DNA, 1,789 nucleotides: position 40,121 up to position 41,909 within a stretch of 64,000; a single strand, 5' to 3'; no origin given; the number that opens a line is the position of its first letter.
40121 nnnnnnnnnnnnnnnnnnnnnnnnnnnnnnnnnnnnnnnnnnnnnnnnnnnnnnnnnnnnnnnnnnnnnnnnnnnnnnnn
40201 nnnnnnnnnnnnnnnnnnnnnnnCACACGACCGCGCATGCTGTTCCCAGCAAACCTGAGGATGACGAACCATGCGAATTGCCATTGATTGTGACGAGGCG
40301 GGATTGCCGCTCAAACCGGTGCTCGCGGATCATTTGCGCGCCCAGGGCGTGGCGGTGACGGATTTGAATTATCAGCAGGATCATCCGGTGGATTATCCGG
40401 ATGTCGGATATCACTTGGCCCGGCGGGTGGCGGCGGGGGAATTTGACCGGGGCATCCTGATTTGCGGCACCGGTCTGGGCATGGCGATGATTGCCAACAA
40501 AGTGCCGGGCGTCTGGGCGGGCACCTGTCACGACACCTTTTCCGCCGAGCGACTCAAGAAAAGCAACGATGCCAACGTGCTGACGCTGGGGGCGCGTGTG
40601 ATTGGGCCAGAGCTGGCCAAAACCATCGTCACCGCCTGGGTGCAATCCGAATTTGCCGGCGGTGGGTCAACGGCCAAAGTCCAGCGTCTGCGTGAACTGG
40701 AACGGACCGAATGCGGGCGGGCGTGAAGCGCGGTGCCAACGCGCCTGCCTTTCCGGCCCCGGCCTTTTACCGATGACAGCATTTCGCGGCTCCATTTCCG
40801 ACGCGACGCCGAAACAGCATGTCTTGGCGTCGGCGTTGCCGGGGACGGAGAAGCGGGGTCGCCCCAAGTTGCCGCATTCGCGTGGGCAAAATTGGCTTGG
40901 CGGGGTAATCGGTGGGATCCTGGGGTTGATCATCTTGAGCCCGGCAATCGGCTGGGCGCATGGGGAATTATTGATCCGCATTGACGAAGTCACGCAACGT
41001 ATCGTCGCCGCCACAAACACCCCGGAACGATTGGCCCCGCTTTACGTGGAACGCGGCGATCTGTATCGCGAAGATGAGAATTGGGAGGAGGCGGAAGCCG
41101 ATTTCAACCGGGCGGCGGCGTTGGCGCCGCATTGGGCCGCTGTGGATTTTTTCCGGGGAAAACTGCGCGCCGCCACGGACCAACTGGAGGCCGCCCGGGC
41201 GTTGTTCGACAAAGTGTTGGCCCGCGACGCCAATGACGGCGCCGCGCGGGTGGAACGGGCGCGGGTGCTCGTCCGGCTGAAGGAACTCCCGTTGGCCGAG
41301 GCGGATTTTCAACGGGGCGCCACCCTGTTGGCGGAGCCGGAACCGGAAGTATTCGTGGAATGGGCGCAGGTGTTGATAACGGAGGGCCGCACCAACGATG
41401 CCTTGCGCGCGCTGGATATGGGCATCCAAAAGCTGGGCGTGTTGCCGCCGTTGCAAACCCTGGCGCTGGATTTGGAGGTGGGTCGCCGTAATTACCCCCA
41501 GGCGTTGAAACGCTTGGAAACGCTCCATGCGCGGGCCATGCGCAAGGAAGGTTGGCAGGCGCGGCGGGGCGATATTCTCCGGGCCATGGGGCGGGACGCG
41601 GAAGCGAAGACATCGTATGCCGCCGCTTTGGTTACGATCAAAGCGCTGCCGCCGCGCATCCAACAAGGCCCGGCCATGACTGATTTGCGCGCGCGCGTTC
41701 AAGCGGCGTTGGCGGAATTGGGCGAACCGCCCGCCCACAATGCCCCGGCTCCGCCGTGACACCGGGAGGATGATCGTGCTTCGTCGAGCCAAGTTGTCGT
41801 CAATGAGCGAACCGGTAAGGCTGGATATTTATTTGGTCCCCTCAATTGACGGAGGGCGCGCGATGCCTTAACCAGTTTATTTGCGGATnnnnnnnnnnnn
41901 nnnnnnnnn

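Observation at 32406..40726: Glycerol-phosphate locus encoding both a G3P dehydrogenase and a G1P-dehydrogenase-like enzyme, with two GlpT paralogs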

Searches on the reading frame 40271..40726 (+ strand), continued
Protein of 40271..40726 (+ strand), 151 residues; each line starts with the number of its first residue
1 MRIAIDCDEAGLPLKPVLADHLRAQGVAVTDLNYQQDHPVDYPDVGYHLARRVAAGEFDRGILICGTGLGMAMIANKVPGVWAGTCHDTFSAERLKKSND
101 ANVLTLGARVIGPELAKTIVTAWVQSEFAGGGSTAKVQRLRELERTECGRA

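Call 65: search_protein_families(library=ncbifam, proteins=[L088:3315-4820:+, L088:10727-12286:+, L088:5924-7645:+, L088:4825-5862:+, L088:12312-13379:+, L088:13473-15230:+, L088:7642-8499:+, L089:9001-9447:+, L088:9995-10456:+], max_evalue=1e-10)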
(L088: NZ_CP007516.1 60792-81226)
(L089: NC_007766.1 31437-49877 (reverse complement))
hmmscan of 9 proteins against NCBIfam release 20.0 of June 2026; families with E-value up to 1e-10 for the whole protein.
L088:3315-4820:+ (501 aa): 12 families
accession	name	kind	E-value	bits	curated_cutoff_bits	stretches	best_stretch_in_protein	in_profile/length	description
TIGR01312.1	XylB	equivalog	4.7e-73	246.4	380.25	1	6-489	1-479/481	xylulokinase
NF008187.0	PRK10939.1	equivalog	2.2e-61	208.1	528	1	3-486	4-496/521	autoinducer-2 kinase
TIGR01314.1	gntK_FGGY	equivalog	2.8e-47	161.4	648.55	1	4-482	1-482/505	gluconokinase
TIGR02628.1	fuculo_kin_coli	equivalog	1.5e-43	149.5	470.9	1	7-471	5-464/465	L-fuculokinase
TIGR01311.1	glycerol_kin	equivalog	2.6e-43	148.1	590.35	2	4-263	2-263/496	glycerol kinase GlpK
NF011601.0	PRK15027.1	equivalog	6.7e-40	136.9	912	1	6-485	3-471/484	xylulokinase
NF000756.0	PRK00047.1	subfamily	8.8e-39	133.1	498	2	3-264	5-268/502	glycerol kinase GlpK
NF003154.0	PRK04123.1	equivalog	8.1e-31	107.3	428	1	143-490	168-534/554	ribulokinase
TIGR01234.1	L-ribulokinase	equivalog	4e-23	82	583.25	1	143-487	166-524/536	ribulokinase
TIGR01315.1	5C_CHO_kinase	subfamily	4e-18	65.4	408.7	1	5-297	2-322/541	FGGY family pentulose kinase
TIGR02627.1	rhamnulo_kin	equivalog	2.8e-16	59.1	527.95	1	56-463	51-449/454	rhamnulokinase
NF007925.0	PRK10640.1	equivalog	9.7e-13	47.3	639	0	57-285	58-280/489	rhamnulokinase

L088:10727-12286:+ (519 aa): 10 families
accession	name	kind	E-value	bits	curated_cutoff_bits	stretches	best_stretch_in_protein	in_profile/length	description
NF003154.0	PRK04123.1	equivalog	4.5e-97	326.1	428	1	3-499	2-534/554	ribulokinase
TIGR01315.1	5C_CHO_kinase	subfamily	6.9e-85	285.8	408.7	1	7-494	2-533/541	FGGY family pentulose kinase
TIGR01312.1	XylB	equivalog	6e-84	282.3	380.25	1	8-499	1-480/481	xylulokinase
TIGR01234.1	L-ribulokinase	equivalog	1.5e-73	248.4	583.25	1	6-498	2-526/536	ribulokinase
NF008187.0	PRK10939.1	equivalog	1.8e-68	231.5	528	1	4-507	3-508/521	autoinducer-2 kinase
TIGR01314.1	gntK_FGGY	equivalog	2.7e-59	201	648.55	1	6-490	1-481/505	gluconokinase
NF011601.0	PRK15027.1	equivalog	1.1e-52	179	912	1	8-506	3-483/484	xylulokinase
TIGR01311.1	glycerol_kin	equivalog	5e-46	157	590.35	1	5-490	1-482/496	glycerol kinase GlpK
NF000756.0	PRK00047.1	subfamily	1.2e-39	136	498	1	2-491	2-484/502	glycerol kinase GlpK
TIGR02628.1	fuculo_kin_coli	equivalog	6.8e-39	134.1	470.9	1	43-480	41-464/465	L-fuculokinase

L088:5924-7645:+ (573 aa): 5 families
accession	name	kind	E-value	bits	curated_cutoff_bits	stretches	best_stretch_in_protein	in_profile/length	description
NF011049.0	PRK14479.1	subfamily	9.2e-208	691.4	492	1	1-568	1-566/568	dihydroxyacetone kinase family protein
TIGR02361.1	dak_ATP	equivalog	2e-109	366.8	574.95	1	3-563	2-581/583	glycerone kinase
TIGR02363.1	dhaK1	equivalog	1.4e-95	320.1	406.25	1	1-329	1-329/329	dihydroxyacetone kinase subunit DhaK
TIGR02362.1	dhaK1b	equivalog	6.3e-63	212.8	413.25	1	4-312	2-308/326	DhaKLM operon coactivator DhaQ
TIGR02365.1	dha_L_ycgS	equivalog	7.9e-40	136.7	138.3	1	374-563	5-193/196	dihydroxyacetone kinase subunit DhaL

L088:4825-5862:+ (345 aa): 20 families
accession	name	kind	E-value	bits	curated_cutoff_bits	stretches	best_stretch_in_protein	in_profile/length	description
NF041097.1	keto_inos_dh_IolM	equivalog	8.7e-62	209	450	1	11-342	39-386/389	scyllo-inosose 3-dehydrogenase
TIGR00692.1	tdh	equivalog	1.1e-56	192.3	458.35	1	13-341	12-336/340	L-threonine 3-dehydrogenase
NF003808.0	PRK05396.1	equivalog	1.7e-54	185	380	1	12-342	13-337/341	L-threonine 3-dehydrogenase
NF007489.0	PRK10083.1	equivalog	1.8e-46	158.6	376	1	1-336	1-326/339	Zn-dependent oxidoreductase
TIGR03989.1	Rxyl_3153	subfamily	8.1e-40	137.2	440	2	159-325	179-350/370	NDMA-dependent alcohol dehydrogenase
NF007375.0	PRK09880.1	equivalog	9e-38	129.9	469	1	5-335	9-332/344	L-idonate 5-dehydrogenase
NF010344.0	PRK13771.1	subfamily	1.1e-36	126.5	349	1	4-332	4-319/334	putative alcohol dehydrogenase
NF007642.0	PRK10309.1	equivalog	5e-32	111.5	550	1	3-330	3-330/347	galactitol-1-phosphate 5-dehydrogenase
NF041172.1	AcrlCoa_red_Thmprot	equivalog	1e-31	110.1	500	1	3-331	3-319/334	acryloyl-CoA reductase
TIGR03366.1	HpnZ_proposed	hypoth_equivalog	2.3e-31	109.1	328.1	1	21-325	2-314/315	putative phosphonate catabolism associated alcohol dehydrogenase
TIGR03451.1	mycoS_dep_FDH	equivalog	1.9e-30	105.9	512.9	2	161-342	171-355/358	S-(hydroxymethyl)mycothiol dehydrogenase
TIGR02818.1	adh_III_F_hyde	equivalog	7.1e-29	101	543.95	1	11-108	13-109/368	S-(hydroxymethyl)glutathione dehydrogenase/class III alcohol dehydrogenase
TIGR02822.1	adh_fam_2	subfamily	4.6e-27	94.9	283.5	1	10-338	13-324/329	zinc-binding alcohol dehydrogenase family protein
NF006940.0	PRK09422.1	equivalog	6.8e-27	94.3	344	1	1-308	1-300/338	alcohol dehydrogenase AdhP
TIGR03201.1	dearomat_had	equivalog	5e-24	85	338.65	1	8-324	6-327/349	6-hydroxycyclohex-1-ene-1-carbonyl-CoA dehydrogenase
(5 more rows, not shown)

L088:12312-13379:+ (355 aa): 13 families
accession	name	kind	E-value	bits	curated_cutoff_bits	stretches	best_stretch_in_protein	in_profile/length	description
NF000942.0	PRK00094.1-4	subfamily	4.4e-44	151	257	1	1-341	2-317/334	NAD(P)H-dependent glycerol-3-phosphate dehydrogenase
NF000941.0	PRK00094.1-3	equivalog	4.6e-41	141.2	423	1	1-336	1-312/336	NAD(P)H-dependent glycerol-3-phosphate dehydrogenase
NF000940.0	PRK00094.1-2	subfamily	6.5e-36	124.5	202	1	3-307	2-286/330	NAD(P)H-dependent glycerol-3-phosphate dehydrogenase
NF009098.0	PRK12439.1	equivalog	1.8e-32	113.1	436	1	3-307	9-293/341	NAD(P)H-dependent glycerol-3-phosphate dehydrogenase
NF011211.0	PRK14618.1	equivalog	1.3e-30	106.8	489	1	3-308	6-287/328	NAD(P)H-dependent glycerol-3-phosphate dehydrogenase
TIGR03376.1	glycerol3P_DH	equivalog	6.9e-29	101.1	285.5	1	4-341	2-335/342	glycerol-3-phosphate dehydrogenase (NAD(+))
NF000946.0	PRK00094.2-4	equivalog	7.3e-29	100.8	455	1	3-341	6-317/342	NAD(P)H-dependent glycerol-3-phosphate dehydrogenase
NF000939.0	PRK00094.1-1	equivalog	6.2e-27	94.5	473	1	2-291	6-279/339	NAD(P)H-dependent glycerol-3-phosphate dehydrogenase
NF011212.0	PRK14619.1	equivalog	6.8e-23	81.3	377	1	65-307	40-265/309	NAD(P)H-dependent glycerol-3-phosphate dehydrogenase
NF000944.0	PRK00094.2-2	equivalog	1.2e-19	70.5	603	1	3-340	22-331/371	NAD(P)H-dependent glycerol-3-phosphate dehydrogenase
NF000943.0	PRK00094.2-1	equivalog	2.2e-16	60.3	400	1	3-306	2-258/296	NAD(P)H-dependent glycerol-3-phosphate dehydrogenase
NF000945.0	PRK00094.2-3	equivalog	1.5e-15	57.8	491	1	4-277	3-273/352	NAD(P)H-dependent glycerol-3-phosphate dehydrogenase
NF011213.0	PRK14620.1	equivalog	3.5e-12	46.1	478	1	3-211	2-202/326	NAD(P)H-dependent glycerol-3-phosphate dehydrogenase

L088:13473-15230:+ (585 aa): 5 families
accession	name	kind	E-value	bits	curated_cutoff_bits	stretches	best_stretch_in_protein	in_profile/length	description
NF008899.0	PRK12266.1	equivalog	1.2e-102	344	360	1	13-529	4-479/508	glycerol-3-phosphate dehydrogenase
NF009906.0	PRK13369.1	equivalog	1.5e-97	327.3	352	1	13-529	4-478/502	glycerol-3-phosphate dehydrogenase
NF033461.1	glycerol3P_ox_1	equivalog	9e-74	248.8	840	1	3-362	6-355/607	type 1 glycerol-3-phosphate oxidase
TIGR03377.1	glycerol3P_GlpA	equivalog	1.7e-56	191.9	552.8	1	17-536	1-461/530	anaerobic glycerol-3-phosphate dehydrogenase subunit GlpA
NF008313.0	PRK11101.1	equivalog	1e-51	176.2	425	1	14-537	7-472/548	anaerobic glycerol-3-phosphate dehydrogenase subunit A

L088:7642-8499:+ (285 aa): 8 families
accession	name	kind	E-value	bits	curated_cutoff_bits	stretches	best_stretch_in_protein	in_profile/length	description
TIGR01452.1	PGP_euk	subfamily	4.9e-48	164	201.95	2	121-268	129-278/279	phosphoglycolate/pyridoxal phosphate family phosphatase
TIGR01457.1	HAD-SF-IIA-hyp2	hypoth_equivalog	7e-40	137.1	247.65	1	13-254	1-236/249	TIGR01457 family HAD-type hydrolase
NF053752.1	TK1734_fam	exception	1.3e-37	129.5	475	1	15-270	2-256/260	2-phosphoglycolate phosphatase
TIGR01460.1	HAD-SF-IIA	subfamily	1.2e-31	110.3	100.15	1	17-243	2-246/246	HAD-IIA family hydrolase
TIGR01458.1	HAD-SF-IIA-hyp3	hypoth_equivalog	2.2e-21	76.3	175.95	1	15-256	3-239/257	TIGR01458 family HAD-type hydrolase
NF007762.0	PRK10444.1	equivalog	3e-21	76.1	368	1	17-254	7-234/250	HAD-IIA family hydrolase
TIGR01459.1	HAD-SF-IIA-hyp4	hypoth_equivalog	5.3e-15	55.5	103.75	1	13-242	8-242/242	TIGR01459 family HAD-type hydrolase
TIGR02253.1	CTE7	subfamily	3.6e-11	43.2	169.75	0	192-269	146-220/221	TIGR02253 family HAD-type hydrolase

L089:9001-9447:+ (148 aa): 11 families
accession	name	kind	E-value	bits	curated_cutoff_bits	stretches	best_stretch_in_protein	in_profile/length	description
NF051858.1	EryPhIsonDerIRhiz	equivalog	2.8e-77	257.9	240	1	1-144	1-149/150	D-erythrulose-4-phosphate isomerase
NF004051.0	PRK05571.1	subfamily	6e-49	165.7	135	1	1-142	2-146/149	ribose-5-phosphate isomerase B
TIGR02133.1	RPI_actino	equivalog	1.2e-35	122.5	168.2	1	1-139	1-143/148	ribose-5-phosphate isomerase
TIGR00689.1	rpiB_lacA_lacB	subfamily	1.2e-34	119.3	88.3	1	3-139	1-140/145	RpiB/LacA/LacB family sugar-phosphate isomerase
TIGR01120.1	rpiB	equivalog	9e-33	113.2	138.65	1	2-139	1-140/143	ribose 5-phosphate isomerase B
NF006381.0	PRK08622.1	equivalog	8.3e-25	87.6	234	1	1-144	1-147/171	galactose-6-phosphate isomerase subunit LacB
NF006380.0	PRK08621.1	equivalog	2.4e-22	79.9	164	1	1-126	1-127/142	galactose-6-phosphate isomerase subunit LacA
TIGR01119.1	lacB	equivalog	5.2e-19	68.6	312.55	1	1-143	1-146/171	galactose-6-phosphate isomerase subunit LacB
NF009257.0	PRK12613.1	equivalog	1e-16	61.4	243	1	1-126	1-126/141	galactose-6-phosphate isomerase subunit LacA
TIGR01118.1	lacA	equivalog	1.7e-16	60.6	181.1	1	1-126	1-127/141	galactose-6-phosphate isomerase subunit LacA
NF009258.0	PRK12615.1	equivalog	1.4e-15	57.6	325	1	1-140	1-143/171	galactose-6-phosphate isomerase subunit LacB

L088:9995-10456:+ (153 aa): 11 families
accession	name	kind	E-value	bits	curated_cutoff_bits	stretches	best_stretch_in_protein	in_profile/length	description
NF051858.1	EryPhIsonDerIRhiz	equivalog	3.9e-55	186.1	240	1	3-149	2-150/150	D-erythrulose-4-phosphate isomerase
NF004051.0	PRK05571.1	subfamily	4.6e-55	185.5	135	1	2-146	2-146/149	ribose-5-phosphate isomerase B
TIGR02133.1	RPI_actino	equivalog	9.7e-44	148.8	168.2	1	3-142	2-142/148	ribose-5-phosphate isomerase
TIGR00689.1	rpiB_lacA_lacB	subfamily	1.4e-42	145.1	88.3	1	4-147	1-144/145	RpiB/LacA/LacB family sugar-phosphate isomerase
TIGR01120.1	rpiB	equivalog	1.7e-42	144.7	138.65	1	3-145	1-142/143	ribose 5-phosphate isomerase B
NF006381.0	PRK08622.1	equivalog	1.3e-30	106.4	234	1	3-149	2-148/171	galactose-6-phosphate isomerase subunit LacB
TIGR01119.1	lacB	equivalog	1.7e-25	89.7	312.55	1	3-145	2-144/171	galactose-6-phosphate isomerase subunit LacB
NF006380.0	PRK08621.1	equivalog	1.8e-24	86.8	164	1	3-140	2-136/142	galactose-6-phosphate isomerase subunit LacA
NF009258.0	PRK12615.1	equivalog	3.7e-22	79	325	1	3-142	2-141/171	galactose-6-phosphate isomerase subunit LacB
NF009257.0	PRK12613.1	equivalog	8.5e-18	64.8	243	1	4-141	3-136/141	galactose-6-phosphate isomerase subunit LacA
TIGR01118.1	lacA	equivalog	1.1e-17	64.5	181.1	1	4-141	3-137/141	galactose-6-phosphate isomerase subunit LacA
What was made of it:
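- On DerI/EryI (D-erythrulose-4-phosphate isomerase): R. etli DerI scores 257.9 and the Rubrobacter protein 186.1 (call 65).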

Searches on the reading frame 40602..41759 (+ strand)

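Call 3: search_protein_families(library=pfam, proteins=[window:40602-41759:+], max_evalue=0.01)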
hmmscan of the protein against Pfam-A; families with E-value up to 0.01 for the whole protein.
window:40602-41759:+ (385 aa): 9 families
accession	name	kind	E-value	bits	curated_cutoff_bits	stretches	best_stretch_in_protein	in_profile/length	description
PF07719.23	TPR_2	-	1.5e-11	43.9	27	1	147-177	3-33/34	Tetratricopeptide repeat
PF09976.15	TPR_21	-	9e-08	32.5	25.5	1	295-347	126-177/193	Tetratricopeptide repeat-like domain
PF00515.34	TPR_1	-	1.2e-07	31.7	27.8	1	146-177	2-33/34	Tetratricopeptide repeat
PF13181.12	TPR_8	-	3.4e-07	30.3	25.7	0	145-176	1-32/34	Tetratricopeptide repeat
PF13424.12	TPR_12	-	5.6e-06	26.9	30.1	0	145-175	3-33/77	Tetratricopeptide repeat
PF13432.12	TPR_16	-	1.4e-05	25.8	32.7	1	150-212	2-64/65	Tetratricopeptide repeat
PF14559.12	TPR_19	-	2.2e-05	25.1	25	1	193-234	5-46/68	Tetratricopeptide repeat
PF13428.12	TPR_14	-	0.00012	22.9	23.5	0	147-187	3-43/44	Tetratricopeptide repeat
PF13414.12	TPR_11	-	0.0079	16.3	26.8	0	152-176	1-25/42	TPR repeat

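Call 4: search_protein_families(library=ncbifam, proteins=[window:40602-41759:+], max_evalue=0.01)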
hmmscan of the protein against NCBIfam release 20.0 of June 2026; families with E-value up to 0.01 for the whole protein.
window:40602-41759:+ (385 aa): 6 families
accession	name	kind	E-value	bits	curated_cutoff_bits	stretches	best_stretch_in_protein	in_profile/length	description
TIGR02917.1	PEP_TPR_lipo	equivalog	2.1e-08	32.5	312.2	1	135-305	114-284/899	XrtA/PEP-CTERM system TPR-repeat protein PrsT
TIGR02552.1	LcrH_SycD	equivalog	2.9e-05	23.8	104.8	0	158-221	65-130/136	SycD/LcrH family type III secretion system chaperone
NF008391.2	PRK11189.1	equivalog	3.3e-05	23.5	250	1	132-238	52-158/297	lipoprotein NlpI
TIGR00990.1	3a0801s09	subfamily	0.00051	18.8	757.25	1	144-276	364-495/615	mitochondrial import receptor subunit TOM70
TIGR02521.1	type_IV_pilW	equivalog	0.0014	18.2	154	0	193-269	45-120/234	type IV pilus biogenesis/stability protein PilW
NF008757.0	PRK11788.1-5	equivalog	0.0016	17.7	363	1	134-281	169-315/388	lipopolysaccharide assembly protein LapB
